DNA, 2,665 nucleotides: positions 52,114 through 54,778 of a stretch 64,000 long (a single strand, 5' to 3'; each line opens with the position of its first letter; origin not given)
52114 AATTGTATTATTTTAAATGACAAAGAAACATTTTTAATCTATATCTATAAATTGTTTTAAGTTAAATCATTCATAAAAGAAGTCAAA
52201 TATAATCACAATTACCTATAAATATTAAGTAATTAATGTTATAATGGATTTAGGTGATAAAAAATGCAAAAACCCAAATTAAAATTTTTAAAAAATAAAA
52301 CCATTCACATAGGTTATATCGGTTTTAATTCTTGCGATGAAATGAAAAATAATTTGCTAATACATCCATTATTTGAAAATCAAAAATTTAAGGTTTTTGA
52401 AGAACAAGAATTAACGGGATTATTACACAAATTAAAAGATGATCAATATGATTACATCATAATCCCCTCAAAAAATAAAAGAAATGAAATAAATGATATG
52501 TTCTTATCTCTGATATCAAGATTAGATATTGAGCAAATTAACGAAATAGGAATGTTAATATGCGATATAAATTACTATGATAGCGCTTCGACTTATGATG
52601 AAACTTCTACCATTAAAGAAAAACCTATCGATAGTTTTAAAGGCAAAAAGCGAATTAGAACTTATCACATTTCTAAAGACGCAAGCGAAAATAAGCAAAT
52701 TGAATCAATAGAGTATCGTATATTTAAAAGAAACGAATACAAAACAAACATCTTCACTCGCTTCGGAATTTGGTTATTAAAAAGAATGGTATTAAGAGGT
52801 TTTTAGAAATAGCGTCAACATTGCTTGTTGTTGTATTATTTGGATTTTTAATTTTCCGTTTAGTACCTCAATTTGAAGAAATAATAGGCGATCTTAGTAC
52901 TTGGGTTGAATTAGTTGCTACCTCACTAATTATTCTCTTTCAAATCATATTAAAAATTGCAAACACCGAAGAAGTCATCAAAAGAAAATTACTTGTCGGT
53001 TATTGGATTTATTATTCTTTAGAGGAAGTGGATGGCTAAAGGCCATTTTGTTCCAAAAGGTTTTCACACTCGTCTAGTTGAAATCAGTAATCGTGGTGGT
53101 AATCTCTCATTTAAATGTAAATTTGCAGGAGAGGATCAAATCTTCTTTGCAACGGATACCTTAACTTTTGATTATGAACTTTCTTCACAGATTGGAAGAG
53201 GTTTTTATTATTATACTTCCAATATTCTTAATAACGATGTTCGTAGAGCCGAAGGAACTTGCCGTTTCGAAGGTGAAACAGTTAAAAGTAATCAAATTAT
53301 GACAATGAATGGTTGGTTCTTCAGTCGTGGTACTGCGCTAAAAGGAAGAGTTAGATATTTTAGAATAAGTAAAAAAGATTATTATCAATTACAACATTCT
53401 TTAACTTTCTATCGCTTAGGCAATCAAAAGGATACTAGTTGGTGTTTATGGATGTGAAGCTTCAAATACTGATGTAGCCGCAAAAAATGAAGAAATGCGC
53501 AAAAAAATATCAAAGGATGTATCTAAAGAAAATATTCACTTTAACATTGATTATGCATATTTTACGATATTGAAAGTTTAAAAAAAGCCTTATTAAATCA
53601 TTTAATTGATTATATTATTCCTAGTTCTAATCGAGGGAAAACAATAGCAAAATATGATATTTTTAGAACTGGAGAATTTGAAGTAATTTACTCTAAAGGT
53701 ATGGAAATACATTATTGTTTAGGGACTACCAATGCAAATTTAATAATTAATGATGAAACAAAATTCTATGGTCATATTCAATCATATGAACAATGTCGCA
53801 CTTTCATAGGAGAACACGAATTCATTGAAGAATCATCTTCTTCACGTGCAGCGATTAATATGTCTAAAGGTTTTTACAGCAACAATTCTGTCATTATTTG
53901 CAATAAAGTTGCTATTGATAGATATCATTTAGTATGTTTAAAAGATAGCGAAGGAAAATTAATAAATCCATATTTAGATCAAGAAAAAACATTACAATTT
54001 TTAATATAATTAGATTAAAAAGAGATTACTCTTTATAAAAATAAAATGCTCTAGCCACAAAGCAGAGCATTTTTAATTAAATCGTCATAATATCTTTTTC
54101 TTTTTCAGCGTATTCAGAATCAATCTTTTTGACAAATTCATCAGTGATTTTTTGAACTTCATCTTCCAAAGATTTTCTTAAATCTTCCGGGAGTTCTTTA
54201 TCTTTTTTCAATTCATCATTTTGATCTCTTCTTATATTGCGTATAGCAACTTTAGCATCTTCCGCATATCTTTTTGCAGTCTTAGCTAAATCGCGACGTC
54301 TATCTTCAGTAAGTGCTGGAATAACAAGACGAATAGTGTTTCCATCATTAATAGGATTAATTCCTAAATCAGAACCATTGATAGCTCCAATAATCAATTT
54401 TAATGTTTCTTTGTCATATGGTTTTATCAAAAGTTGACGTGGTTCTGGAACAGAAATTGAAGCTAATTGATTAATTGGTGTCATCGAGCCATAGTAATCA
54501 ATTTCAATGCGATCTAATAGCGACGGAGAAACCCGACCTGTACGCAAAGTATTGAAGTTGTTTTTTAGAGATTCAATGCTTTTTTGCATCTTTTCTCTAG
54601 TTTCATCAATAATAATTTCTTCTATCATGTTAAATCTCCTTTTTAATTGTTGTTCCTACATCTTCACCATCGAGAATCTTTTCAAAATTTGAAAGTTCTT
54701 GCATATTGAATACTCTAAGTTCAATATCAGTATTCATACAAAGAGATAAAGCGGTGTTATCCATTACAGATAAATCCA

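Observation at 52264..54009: Opposite-strand ~2-kb insertion splitting the frr-uppS core junction: two PDT-like (PBP-fold) domains plus a 2-TM and beta-rich module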

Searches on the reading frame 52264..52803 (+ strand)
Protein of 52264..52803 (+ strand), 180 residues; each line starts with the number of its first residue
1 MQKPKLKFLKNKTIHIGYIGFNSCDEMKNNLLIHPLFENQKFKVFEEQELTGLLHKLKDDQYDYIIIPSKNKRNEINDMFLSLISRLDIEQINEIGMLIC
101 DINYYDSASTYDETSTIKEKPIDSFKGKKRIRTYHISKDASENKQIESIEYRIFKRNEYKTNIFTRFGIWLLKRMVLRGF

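Call 5: search_protein_families(library=pfam, max_evalue=10, proteins=[window:52264-52803:+])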
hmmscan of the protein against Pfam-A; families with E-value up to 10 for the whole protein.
seq(180 aa): 3 families
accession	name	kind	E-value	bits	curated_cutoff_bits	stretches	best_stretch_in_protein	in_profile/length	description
PF01067.28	Calpain_III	-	0.18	12.5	21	1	2-81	51-134/137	Calpain large subunit, domain III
PF15401.11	TAA-Trp-ring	-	0.22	12.5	25.8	1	112-141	19-47/66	Tryptophan-ring motif of head of Trimeric autotransporter adhesin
PF13218.11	DUF4026_N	-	0.6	10.6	27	1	24-100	16-93/147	Protein of unknown function (DUF4026) N-terminal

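Call 6: search_protein_families(library=padloc, max_evalue=10, proteins=[window:52264-52803:+])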
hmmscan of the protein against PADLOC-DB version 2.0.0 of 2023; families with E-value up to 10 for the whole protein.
seq(180 aa): 0 families
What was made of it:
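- Tried and rejected: Pfam and PADLOC scans of the separate ORFs gave nothing for the N-domain, TM piece or barrel (calls 5, 6).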

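Call 32: search_solved_structures(query=A2, max_evalue=10, show_alignments=2)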
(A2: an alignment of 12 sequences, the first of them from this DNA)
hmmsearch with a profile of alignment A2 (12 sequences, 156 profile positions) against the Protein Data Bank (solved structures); distinct sequences matched with E-value up to 10: 0.

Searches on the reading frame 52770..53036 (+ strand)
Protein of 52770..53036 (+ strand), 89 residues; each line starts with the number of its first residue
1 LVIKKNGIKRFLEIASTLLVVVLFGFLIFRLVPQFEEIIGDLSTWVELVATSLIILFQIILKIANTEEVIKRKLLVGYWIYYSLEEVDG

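Call 5: search_protein_families(library=pfam, max_evalue=10, proteins=[window:52770-53036:+])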
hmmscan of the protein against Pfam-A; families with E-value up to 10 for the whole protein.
seq(89 aa): 1 family
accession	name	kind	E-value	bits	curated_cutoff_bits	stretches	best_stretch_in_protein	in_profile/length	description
PF17336.7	DUF5368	-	0.053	14.2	25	1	29-76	7-53/112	Family of unknown function (DUF5368)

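Call 6: search_protein_families(library=padloc, max_evalue=10, proteins=[window:52770-53036:+])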
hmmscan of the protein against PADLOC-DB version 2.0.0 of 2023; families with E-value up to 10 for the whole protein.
seq(89 aa): 1 family
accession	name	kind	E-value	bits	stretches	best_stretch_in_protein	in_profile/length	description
PDLC00671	Effector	-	0.027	12.3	1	7-72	6-67/223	2TM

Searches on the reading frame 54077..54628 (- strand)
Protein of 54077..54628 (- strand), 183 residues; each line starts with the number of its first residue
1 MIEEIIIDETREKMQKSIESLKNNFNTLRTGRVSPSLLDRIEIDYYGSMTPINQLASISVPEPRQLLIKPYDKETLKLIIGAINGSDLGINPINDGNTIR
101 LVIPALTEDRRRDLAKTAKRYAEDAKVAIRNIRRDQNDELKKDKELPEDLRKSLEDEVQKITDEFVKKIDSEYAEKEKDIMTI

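Call 61: find_encoding_contigs(protein=window:54077-54628:-, flank=6000, max_places=8)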
Protein window:54077-54628:- (183 aa): 9 contigs read that carry it; 2 places shown.
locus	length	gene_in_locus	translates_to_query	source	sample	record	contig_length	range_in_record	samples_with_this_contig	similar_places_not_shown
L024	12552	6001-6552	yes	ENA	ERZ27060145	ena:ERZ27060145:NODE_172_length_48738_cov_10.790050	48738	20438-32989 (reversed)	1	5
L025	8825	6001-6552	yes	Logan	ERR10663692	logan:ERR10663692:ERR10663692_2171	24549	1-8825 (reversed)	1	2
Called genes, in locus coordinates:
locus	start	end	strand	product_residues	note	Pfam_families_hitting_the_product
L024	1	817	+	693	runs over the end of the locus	PF01751:Toprim, PF01131:Topoisom_bac, PF01396:Zn_ribbon_Top1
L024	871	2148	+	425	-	PF00890:FAD_binding_2 (faint), PF01134:GIDA, PF13450:NAD_binding_8 (weak)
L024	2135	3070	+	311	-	PF13495:Phage_int_SAM_4 (weak), PF02899:Phage_int_SAM_1, PF00589:Phage_integrase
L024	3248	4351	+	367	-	PF00318:Ribosomal_S2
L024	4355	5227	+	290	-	PF25025:EF-Ts_N (weak), PF00889:EF_TS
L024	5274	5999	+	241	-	PF00696:AA_kinase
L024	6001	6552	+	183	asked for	PF01765:RRF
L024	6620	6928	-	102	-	PF00800:PDT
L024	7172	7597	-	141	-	-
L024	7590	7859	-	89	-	-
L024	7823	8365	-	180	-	-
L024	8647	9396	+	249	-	PF01255:Prenyltransf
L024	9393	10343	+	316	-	PF01148:CTP_transf_1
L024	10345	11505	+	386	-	PF02670:DXP_reductoisom, PF08436:DXP_redisom_C, PF13288:DXPR_C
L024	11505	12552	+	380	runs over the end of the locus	PF02163:Peptidase_M50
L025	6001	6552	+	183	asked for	PF01765:RRF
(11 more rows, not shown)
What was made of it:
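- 54077..54628 (-): frr (183 aa), the right flank of the insert. RRF Pfam hit (call 61).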

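Call 64: list_cluster_members(proteins=[window:54077-54628:-, window:51233-51982:-, P0012, P0002, P0008])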
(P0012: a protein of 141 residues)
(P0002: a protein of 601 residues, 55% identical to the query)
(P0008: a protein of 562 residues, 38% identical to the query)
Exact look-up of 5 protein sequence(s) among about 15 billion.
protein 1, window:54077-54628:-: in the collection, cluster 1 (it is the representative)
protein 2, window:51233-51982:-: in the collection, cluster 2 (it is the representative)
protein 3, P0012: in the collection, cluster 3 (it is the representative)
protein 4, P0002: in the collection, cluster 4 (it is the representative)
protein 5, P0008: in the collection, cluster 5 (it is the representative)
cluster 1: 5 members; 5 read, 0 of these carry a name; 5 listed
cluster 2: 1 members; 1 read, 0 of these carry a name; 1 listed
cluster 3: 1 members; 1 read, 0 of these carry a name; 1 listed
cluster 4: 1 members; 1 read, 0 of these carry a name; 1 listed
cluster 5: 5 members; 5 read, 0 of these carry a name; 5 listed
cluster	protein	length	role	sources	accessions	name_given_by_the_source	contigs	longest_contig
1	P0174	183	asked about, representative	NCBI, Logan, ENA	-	-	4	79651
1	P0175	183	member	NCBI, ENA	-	-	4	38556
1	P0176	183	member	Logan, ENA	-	-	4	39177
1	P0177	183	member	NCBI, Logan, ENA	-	-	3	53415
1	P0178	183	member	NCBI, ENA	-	-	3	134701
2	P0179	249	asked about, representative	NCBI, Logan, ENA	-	-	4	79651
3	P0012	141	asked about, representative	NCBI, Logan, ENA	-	-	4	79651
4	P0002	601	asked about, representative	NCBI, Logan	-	-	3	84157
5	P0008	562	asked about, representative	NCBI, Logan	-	-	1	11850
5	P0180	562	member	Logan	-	-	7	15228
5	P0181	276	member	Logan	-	-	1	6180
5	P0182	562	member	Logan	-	-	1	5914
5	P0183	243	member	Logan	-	-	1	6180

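Call 65: find_encoding_contigs(protein=P0178, flank=6000, max_places=4)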
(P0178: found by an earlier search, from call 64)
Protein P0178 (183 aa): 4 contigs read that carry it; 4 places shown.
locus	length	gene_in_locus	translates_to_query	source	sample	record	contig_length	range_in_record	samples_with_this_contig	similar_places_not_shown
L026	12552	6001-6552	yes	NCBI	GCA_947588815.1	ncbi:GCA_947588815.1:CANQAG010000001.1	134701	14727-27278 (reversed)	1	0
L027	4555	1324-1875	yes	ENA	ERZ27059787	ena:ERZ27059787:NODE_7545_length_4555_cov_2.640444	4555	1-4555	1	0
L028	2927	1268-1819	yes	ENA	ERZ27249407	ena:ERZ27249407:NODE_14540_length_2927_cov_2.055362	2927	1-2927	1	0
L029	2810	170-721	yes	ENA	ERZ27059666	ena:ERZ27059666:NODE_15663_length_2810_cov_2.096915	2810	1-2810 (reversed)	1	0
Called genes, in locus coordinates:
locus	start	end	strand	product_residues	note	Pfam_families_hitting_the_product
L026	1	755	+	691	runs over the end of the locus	PF01751:Toprim, PF01131:Topoisom_bac, PF01396:Zn_ribbon_Top1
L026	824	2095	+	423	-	PF00890:FAD_binding_2 (faint), PF01134:GIDA, PF13450:NAD_binding_8 (weak)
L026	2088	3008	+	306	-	PF02899:Phage_int_SAM_1, PF13102:Phage_int_SAM_5, PF13495:Phage_int_SAM_4 (weak), PF00589:Phage_integrase, PF22823:MrpR_C_cat (weak)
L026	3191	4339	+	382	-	PF00318:Ribosomal_S2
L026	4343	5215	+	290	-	PF25025:EF-Ts_N (weak), PF00889:EF_TS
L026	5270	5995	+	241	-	PF00696:AA_kinase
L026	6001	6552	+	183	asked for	PF01765:RRF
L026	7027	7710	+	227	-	PF01255:Prenyltransf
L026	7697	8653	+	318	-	PF01148:CTP_transf_1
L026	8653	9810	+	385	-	PF02670:DXP_reductoisom, PF08436:DXP_redisom_C, PF13288:DXPR_C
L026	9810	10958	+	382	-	PF02163:Peptidase_M50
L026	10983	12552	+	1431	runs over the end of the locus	PF01336:tRNA_anti-codon (faint), PF02811:PHP, PF00929:RNase_T, PF12836:HHH_3 (faint), PF07733:DNA_pol3_alpha, PF17657:DNA_pol3_finger, PF14579:HHH_6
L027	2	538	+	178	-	?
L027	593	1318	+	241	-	PF00696:AA_kinase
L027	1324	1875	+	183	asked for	PF01765:RRF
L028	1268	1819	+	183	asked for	PF01765:RRF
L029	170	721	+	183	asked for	PF01765:RRF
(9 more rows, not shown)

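Call 66: find_encoding_contigs(protein=P0177, flank=6000, max_places=4)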
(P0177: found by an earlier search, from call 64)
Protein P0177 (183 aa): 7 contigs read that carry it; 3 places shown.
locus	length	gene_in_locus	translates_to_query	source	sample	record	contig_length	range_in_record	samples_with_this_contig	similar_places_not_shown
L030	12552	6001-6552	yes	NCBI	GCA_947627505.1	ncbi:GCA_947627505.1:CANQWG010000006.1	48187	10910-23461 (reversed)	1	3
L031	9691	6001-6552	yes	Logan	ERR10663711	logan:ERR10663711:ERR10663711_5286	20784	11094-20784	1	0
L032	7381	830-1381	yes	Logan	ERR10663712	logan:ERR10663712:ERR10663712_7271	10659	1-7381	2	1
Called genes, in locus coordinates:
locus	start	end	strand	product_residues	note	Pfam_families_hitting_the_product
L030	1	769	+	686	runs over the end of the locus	PF01751:Toprim, PF01131:Topoisom_bac, PF01396:Zn_ribbon_Top1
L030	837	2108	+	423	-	PF01134:GIDA, PF13450:NAD_binding_8 (weak)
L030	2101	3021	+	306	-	PF02899:Phage_int_SAM_1, PF13102:Phage_int_SAM_5 (weak), PF13495:Phage_int_SAM_4, PF00589:Phage_integrase, PF22823:MrpR_C_cat (weak)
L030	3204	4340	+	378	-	PF00318:Ribosomal_S2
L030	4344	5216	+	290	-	PF25025:EF-Ts_N (weak), PF00889:EF_TS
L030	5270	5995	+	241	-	PF00696:AA_kinase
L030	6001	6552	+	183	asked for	PF01765:RRF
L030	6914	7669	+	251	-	PF01255:Prenyltransf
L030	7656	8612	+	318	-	PF01148:CTP_transf_1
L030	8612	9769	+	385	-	PF02670:DXP_reductoisom, PF08436:DXP_redisom_C, PF13288:DXPR_C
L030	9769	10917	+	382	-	PF02163:Peptidase_M50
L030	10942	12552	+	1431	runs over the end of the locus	PF01336:tRNA_anti-codon (faint), PF02811:PHP, PF00929:RNase_T, PF07733:DNA_pol3_alpha, PF17657:DNA_pol3_finger, PF14579:HHH_6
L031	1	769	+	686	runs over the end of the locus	PF01751:Toprim, PF01131:Topoisom_bac, PF01396:Zn_ribbon_Top1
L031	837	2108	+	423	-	PF01134:GIDA, PF13450:NAD_binding_8 (weak)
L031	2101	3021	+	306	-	PF02899:Phage_int_SAM_1, PF13102:Phage_int_SAM_5 (weak), PF13495:Phage_int_SAM_4, PF00589:Phage_integrase, PF22823:MrpR_C_cat (weak)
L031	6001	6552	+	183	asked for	PF01765:RRF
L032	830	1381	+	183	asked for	PF01765:RRF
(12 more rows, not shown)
